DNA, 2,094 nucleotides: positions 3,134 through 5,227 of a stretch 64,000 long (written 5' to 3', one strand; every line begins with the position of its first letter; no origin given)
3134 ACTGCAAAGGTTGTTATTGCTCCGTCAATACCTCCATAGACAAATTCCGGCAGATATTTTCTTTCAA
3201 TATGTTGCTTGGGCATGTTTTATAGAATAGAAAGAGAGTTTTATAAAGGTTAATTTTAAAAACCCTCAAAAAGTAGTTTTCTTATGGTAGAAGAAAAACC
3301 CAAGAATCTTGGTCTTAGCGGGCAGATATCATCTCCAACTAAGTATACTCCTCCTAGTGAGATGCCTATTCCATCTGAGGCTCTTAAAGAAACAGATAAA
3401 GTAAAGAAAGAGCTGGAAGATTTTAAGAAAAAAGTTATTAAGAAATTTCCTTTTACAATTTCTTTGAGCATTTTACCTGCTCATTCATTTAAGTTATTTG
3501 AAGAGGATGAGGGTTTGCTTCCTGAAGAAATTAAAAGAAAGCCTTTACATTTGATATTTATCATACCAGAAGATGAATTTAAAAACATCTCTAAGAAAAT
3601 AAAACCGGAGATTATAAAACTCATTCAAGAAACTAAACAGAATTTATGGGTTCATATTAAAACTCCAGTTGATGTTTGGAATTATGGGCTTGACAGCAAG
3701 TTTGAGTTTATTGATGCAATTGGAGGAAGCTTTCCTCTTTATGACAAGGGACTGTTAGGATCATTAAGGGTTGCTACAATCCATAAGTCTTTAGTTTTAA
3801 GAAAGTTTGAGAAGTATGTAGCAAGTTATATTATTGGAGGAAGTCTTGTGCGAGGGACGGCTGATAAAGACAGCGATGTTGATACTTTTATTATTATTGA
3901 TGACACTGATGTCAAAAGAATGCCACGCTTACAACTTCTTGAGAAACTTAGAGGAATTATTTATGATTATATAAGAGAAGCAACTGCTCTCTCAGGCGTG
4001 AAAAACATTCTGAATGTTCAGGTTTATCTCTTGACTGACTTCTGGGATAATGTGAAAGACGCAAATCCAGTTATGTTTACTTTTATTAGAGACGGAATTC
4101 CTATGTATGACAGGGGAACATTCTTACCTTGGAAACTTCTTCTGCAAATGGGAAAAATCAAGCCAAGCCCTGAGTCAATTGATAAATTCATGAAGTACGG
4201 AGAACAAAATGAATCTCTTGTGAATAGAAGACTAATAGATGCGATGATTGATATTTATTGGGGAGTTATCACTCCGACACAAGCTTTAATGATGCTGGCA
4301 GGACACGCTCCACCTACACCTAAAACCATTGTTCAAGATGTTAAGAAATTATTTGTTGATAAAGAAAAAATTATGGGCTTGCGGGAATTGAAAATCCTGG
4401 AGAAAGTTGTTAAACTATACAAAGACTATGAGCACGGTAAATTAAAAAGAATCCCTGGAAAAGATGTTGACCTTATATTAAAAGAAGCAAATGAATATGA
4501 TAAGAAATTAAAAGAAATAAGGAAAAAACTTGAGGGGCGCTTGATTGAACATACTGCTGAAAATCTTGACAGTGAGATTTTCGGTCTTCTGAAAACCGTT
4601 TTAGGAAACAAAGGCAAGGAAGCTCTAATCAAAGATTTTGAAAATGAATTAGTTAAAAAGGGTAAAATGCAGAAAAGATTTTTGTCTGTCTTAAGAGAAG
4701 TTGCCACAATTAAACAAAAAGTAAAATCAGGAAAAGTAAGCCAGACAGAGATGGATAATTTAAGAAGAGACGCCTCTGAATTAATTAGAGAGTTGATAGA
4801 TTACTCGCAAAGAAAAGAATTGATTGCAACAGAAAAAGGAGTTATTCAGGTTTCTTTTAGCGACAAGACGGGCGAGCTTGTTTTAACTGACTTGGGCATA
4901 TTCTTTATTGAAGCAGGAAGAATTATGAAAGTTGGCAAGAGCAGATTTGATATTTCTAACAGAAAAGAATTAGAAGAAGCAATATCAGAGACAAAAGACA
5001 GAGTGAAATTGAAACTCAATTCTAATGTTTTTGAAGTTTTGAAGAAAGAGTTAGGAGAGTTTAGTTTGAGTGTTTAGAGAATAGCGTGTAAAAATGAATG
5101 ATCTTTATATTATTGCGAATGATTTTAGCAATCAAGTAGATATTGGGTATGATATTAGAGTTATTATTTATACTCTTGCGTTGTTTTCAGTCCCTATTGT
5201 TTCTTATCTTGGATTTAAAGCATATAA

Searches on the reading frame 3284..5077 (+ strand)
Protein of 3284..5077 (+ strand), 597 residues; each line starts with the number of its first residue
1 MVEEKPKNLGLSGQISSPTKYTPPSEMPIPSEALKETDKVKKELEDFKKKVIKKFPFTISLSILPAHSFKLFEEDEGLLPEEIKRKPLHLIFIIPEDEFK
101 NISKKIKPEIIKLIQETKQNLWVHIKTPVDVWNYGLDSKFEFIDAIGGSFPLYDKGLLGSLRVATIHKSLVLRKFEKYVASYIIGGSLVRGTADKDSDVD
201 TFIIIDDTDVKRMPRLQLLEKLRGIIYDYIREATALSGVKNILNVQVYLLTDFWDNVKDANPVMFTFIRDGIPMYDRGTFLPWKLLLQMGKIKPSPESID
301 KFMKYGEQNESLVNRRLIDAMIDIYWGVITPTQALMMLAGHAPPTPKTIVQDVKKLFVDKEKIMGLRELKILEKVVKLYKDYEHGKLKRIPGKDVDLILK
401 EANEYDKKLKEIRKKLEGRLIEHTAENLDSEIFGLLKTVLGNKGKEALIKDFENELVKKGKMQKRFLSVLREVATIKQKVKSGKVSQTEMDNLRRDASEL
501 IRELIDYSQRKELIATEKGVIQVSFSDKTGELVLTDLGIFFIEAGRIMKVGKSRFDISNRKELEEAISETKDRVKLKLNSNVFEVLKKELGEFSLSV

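Call 26: find_encoding_contigs(protein=window:3284-5077:+, flank=10000, max_places=1)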
Protein window:3284-5077:+ (597 aa): 3 contigs read that carry it; 1 place shown.
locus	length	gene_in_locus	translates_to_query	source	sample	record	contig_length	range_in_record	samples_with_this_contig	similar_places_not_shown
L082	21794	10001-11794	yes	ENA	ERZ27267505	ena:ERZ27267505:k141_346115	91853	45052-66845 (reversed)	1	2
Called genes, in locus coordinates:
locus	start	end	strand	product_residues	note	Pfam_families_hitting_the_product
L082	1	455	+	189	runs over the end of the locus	PF01300:Sua5_yciO_yrdC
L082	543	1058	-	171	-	PF05168:HEPN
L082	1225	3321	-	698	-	PF13385:Laminin_G_3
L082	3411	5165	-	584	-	PF00664:ABC_membrane, PF00005:ABC_tran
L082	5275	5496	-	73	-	-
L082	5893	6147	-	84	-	PF03083:MtN3_slv, PF04193:PQ-loop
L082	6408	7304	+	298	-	PF00294:PfkB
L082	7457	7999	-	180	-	PF04307:YdjM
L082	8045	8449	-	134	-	PF01451:LMWPc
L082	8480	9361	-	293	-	-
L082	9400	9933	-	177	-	PF01988:VIT1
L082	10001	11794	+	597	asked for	PF01909:NTP_transf_2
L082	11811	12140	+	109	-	-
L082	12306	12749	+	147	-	-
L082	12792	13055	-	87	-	PF21840:DUF6899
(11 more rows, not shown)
